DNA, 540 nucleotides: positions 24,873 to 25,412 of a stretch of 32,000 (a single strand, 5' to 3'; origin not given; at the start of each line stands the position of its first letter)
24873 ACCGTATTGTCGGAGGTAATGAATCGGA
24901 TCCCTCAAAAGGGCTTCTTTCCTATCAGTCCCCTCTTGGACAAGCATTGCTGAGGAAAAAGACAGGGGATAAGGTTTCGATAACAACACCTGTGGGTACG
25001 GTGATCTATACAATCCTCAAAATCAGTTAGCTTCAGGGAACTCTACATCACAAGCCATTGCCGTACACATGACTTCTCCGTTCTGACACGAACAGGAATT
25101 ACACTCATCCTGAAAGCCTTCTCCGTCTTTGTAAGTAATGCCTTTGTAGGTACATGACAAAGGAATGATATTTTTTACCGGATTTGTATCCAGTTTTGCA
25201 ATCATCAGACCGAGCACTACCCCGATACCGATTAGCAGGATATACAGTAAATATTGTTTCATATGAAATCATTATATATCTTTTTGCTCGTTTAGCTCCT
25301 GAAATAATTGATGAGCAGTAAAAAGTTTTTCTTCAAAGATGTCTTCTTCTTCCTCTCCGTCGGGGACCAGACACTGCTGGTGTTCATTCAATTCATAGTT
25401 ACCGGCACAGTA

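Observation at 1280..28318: A TATAAT-like hexamer at a fixed short distance from the ATG of 15 genes suggests a largely leaderless transcriptome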

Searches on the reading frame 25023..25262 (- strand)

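Call 32: search_protein_families(library=pfam, proteins=[window:25023-25262:-])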
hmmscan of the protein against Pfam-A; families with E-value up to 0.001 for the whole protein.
window:25023-25262:- (79 aa): 4 families
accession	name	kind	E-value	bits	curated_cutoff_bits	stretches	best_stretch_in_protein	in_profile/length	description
PF05375.19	Pacifastin_I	-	1.9e-09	37.5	27.9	1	46-72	4-31/40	Pacifastin inhibitor (LCMII)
PF00093.24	VWC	-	2.1e-06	28.3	27.6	1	37-72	1-37/57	von Willebrand factor type C domain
PF23244.1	VWF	-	2.4e-06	27.5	27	1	43-69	2-28/28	Von Willebrand factor-like domain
PF25028.1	FnI_RECK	-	8e-06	26.5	30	1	36-71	5-40/40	RECK, fibronectin type I module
